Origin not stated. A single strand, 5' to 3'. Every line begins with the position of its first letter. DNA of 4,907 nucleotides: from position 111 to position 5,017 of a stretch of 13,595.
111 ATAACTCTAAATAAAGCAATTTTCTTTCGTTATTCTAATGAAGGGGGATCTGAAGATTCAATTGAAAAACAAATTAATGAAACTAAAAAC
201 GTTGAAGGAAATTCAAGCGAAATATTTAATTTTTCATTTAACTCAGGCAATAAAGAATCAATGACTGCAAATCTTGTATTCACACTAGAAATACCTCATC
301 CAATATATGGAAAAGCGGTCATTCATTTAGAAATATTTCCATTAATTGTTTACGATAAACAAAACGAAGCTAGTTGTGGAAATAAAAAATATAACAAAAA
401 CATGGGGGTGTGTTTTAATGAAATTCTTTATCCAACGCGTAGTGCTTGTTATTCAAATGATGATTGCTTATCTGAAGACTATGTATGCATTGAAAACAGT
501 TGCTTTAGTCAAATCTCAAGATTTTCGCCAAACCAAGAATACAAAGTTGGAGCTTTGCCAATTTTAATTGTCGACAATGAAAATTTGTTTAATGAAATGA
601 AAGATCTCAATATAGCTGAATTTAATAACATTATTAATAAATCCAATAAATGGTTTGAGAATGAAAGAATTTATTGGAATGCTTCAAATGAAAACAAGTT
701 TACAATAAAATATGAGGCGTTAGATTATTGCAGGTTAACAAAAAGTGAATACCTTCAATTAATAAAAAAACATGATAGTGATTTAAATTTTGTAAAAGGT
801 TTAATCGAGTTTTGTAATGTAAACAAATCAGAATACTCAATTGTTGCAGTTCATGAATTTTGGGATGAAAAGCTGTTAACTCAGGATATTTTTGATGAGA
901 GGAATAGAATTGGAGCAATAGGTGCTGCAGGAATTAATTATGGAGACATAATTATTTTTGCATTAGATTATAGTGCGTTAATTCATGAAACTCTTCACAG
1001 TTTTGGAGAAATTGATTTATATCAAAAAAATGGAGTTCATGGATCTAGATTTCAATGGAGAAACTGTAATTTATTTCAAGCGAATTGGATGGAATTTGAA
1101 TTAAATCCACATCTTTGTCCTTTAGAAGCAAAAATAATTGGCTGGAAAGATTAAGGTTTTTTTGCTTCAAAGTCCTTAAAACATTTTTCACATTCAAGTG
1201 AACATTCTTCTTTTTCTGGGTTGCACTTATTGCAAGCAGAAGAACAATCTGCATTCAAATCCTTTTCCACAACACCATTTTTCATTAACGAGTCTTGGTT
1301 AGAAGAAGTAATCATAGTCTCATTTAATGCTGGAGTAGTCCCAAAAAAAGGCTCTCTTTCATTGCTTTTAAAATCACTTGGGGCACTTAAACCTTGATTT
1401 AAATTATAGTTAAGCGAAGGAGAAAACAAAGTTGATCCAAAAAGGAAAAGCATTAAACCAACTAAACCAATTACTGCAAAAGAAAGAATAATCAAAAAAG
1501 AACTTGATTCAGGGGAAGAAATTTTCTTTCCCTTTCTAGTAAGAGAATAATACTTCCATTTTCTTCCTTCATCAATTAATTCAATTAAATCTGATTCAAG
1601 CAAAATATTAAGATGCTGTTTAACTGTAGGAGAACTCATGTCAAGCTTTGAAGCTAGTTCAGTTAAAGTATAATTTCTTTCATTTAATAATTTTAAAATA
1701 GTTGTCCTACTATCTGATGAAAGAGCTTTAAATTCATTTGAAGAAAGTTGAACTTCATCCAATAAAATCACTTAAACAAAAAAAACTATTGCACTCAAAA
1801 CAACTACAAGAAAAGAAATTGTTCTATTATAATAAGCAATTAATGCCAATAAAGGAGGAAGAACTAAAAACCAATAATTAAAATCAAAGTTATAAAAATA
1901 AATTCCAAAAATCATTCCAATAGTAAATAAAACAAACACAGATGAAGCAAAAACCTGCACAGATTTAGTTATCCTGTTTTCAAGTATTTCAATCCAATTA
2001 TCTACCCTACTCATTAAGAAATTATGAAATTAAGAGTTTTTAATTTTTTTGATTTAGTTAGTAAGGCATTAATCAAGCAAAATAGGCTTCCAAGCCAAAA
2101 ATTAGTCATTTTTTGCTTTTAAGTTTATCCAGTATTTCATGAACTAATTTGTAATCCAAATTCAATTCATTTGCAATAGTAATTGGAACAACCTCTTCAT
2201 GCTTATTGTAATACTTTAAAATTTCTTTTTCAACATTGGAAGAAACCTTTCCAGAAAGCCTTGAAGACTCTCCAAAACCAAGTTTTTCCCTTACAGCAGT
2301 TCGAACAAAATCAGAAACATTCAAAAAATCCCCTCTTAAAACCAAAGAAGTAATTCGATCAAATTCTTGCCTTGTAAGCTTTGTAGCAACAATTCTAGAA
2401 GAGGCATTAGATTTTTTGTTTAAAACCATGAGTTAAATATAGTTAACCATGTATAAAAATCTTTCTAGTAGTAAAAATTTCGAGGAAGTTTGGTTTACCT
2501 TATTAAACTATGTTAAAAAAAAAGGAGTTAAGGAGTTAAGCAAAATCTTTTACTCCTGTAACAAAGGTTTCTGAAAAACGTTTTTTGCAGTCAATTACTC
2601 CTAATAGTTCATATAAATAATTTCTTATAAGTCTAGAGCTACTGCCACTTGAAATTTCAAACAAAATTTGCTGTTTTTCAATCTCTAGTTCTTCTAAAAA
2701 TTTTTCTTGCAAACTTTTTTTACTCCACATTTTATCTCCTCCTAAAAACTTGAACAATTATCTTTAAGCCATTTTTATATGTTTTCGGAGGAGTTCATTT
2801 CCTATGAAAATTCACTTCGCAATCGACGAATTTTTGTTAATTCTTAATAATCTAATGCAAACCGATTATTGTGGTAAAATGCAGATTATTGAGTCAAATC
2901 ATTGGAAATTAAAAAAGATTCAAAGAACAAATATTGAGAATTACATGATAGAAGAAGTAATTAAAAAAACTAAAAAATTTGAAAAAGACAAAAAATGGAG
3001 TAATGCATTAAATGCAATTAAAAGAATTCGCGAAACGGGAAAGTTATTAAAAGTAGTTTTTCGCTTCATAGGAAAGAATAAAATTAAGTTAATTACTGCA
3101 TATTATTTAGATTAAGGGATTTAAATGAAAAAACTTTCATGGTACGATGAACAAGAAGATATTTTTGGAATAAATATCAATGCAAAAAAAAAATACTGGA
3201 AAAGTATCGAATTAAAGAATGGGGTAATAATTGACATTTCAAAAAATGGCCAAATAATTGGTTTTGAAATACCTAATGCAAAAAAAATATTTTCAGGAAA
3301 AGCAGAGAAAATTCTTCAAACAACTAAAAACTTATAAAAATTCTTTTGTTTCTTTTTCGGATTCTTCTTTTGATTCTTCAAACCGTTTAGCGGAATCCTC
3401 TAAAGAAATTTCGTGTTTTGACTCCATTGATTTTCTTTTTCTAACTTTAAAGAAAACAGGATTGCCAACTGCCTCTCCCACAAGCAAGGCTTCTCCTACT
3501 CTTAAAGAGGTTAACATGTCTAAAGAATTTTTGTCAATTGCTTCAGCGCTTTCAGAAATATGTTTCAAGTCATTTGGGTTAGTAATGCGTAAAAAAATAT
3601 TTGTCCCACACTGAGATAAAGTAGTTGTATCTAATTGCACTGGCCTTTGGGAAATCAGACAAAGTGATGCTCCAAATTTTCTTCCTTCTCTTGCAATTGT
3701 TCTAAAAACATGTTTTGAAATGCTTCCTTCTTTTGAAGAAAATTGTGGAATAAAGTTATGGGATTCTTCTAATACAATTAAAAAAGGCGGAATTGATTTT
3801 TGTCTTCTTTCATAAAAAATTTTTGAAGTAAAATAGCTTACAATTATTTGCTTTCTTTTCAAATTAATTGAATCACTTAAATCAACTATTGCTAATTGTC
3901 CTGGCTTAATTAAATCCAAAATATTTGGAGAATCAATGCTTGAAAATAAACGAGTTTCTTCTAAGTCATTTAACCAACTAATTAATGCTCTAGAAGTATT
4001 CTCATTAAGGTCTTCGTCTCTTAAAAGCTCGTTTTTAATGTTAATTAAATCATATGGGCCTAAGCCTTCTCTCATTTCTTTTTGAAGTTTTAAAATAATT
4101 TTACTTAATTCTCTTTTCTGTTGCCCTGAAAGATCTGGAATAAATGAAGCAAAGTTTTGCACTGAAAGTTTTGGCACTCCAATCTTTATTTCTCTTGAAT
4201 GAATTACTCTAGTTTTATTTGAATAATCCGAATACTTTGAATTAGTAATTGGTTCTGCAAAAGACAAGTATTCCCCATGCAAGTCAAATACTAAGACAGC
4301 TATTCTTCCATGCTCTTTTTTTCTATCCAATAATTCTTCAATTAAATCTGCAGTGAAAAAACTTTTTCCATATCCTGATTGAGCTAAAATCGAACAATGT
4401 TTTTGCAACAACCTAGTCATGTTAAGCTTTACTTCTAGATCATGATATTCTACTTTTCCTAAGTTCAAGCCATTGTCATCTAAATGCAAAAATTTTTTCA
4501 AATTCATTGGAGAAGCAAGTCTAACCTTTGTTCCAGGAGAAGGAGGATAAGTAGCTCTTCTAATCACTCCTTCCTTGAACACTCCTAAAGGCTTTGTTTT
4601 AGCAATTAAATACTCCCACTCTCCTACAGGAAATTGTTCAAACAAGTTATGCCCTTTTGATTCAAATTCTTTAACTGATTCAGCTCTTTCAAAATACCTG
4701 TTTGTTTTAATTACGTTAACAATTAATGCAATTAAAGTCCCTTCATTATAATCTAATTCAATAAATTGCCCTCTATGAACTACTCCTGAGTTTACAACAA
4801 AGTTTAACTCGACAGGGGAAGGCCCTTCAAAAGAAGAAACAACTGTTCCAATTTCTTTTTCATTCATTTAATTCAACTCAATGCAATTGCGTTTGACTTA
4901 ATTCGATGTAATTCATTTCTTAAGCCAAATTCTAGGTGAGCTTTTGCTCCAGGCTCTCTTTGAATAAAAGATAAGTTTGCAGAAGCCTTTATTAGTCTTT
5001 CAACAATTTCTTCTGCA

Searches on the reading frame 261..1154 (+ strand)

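Call 11: search_protein_families(library=pfam, proteins=[window:261-1154:+], max_evalue=0.01)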
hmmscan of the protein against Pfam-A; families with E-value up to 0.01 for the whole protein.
window:261-1154:+ (297 aa): 0 families

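Call 55: search_protein_families(library=phrogs, proteins=[window:261-1154:+], max_evalue=0.01)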
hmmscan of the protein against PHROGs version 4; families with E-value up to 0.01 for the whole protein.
window:261-1154:+ (297 aa): 1 family
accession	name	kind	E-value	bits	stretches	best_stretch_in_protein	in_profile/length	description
phrog_35177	-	unknown function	0.0093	16.9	0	110-177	36-103/120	-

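Call 56: search_protein_families(library=ncbifam, proteins=[window:261-1154:+], max_evalue=0.01)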
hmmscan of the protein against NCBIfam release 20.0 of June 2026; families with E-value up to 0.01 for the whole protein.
window:261-1154:+ (297 aa): 0 families

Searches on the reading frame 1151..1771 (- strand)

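Call 11: search_protein_families(library=pfam, proteins=[window:1151-1771:-], max_evalue=0.01)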
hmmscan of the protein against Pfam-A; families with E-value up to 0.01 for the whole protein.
window:1151-1771:- (206 aa): 13 families
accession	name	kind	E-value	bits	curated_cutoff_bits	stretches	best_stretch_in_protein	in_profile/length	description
PF01022.26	HTH_5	-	1.9e-11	44.1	22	1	21-64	3-46/47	Bacterial regulatory protein, arsR family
PF12840.13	HTH_20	-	1.1e-07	32.2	27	1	17-65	1-50/51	Helix-turn-helix domain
PF25213.1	HVO_A0261_N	-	1.6e-06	28.4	35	1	17-83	8-69/86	HVO_A0261 N-terminal domain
PF13412.12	HTH_24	-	1.5e-05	24.9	21.9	1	25-64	8-48/48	Winged helix-turn-helix DNA-binding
PF14947.12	HTH_45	-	2.2e-05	24.8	25.5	1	24-84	10-65/77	Winged helix-turn-helix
PF25212.1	HVO_A0114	-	0.00014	22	27.6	1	13-72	15-75/84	HVO_A0114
PF08279.18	HTH_11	-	0.00015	22.1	25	1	22-65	2-46/55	HTH domain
PF09339.16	HTH_IclR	-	0.0012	19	22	1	24-64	7-49/52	IclR helix-turn-helix domain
PF01978.25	TrmB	-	0.0013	18.9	25.6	1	26-74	15-62/68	Sugar-specific transcriptional regulator TrmB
PF21476.4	PF0610-like_N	-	0.002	18.7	33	1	22-55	3-36/50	PF0610-like, N-terminal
PF01047.28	MarR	-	0.0027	18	24.6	1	27-64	11-48/59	MarR family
PF14394.12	DUF4423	-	0.0031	17.8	30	1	7-68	8-71/165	Domain of unknown function (DUF4423)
PF04545.22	Sigma70_r4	-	0.0037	17.2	24.1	1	24-54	11-41/50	Sigma-70, region 4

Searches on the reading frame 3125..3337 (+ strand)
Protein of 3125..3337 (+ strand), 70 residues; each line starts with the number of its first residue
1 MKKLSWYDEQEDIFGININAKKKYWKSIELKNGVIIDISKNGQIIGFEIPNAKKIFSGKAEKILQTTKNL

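Call 11: search_protein_families(library=pfam, proteins=[window:3125-3337:+], max_evalue=0.01)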
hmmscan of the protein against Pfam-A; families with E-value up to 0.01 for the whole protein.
window:3125-3337:+ (70 aa): 1 family
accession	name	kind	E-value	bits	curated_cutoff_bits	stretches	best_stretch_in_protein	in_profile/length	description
PF10049.14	DUF2283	-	2.2e-11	44.2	23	1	6-53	3-49/49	Protein of unknown function (DUF2283)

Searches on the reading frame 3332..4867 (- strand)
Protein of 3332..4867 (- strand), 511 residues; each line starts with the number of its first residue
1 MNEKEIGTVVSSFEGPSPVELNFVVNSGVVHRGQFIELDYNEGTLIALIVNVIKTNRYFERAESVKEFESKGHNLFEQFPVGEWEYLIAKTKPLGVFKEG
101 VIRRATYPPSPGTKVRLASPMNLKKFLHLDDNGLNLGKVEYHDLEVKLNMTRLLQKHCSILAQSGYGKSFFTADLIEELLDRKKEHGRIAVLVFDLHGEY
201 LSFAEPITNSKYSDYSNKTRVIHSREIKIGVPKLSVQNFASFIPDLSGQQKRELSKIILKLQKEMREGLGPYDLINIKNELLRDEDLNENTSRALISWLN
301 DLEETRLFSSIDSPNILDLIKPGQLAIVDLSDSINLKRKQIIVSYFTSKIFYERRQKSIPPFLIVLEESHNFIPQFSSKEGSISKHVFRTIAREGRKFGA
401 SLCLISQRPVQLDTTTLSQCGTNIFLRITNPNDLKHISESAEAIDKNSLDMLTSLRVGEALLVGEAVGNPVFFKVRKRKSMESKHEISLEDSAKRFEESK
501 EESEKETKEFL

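Call 10: search_protein_families(library=pfam, proteins=[window:3332-4867:-], max_evalue=0.01)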
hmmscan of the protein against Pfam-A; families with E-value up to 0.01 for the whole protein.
window:3332-4867:- (511 aa): 1 family
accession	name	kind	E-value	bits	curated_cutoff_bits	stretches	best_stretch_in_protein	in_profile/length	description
PF01935.23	DUF87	-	9.3e-32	111.3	23.2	1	135-350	2-220/220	Helicase HerA, central domain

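Call 33: find_encoding_contigs(protein=window:3332-4867:-, flank=10000, max_places=5)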
Protein window:3332-4867:- (511 aa): 1 contig read that carries it; 1 place shown.
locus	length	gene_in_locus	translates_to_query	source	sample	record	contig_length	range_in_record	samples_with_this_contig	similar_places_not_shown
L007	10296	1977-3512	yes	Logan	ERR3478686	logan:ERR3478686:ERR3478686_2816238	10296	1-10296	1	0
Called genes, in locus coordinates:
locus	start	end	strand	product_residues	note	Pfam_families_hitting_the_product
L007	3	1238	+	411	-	?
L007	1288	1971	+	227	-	-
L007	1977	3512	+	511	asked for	PF01935:DUF87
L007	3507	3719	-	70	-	PF10049:DUF2283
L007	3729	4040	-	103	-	-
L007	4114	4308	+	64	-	-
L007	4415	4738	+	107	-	-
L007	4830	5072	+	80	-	-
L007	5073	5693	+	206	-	PF25213:HVO_A0261_N (weak), PF01022:HTH_5, PF12840:HTH_20, PF13412:HTH_24 (faint), PF14947:HTH_45 (faint)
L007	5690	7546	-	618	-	-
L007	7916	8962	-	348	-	PF01047:MarR (faint), PF12802:MarR_2 (faint), PF12840:HTH_20 (faint), PF13412:HTH_24, PF08279:HTH_11 (weak), PF13404:HTH_AsnC-type (weak), PF13412:HTH_24, PF01037:AsnC_trans_reg, +3 more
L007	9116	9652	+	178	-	-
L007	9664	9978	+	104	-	-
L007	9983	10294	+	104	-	?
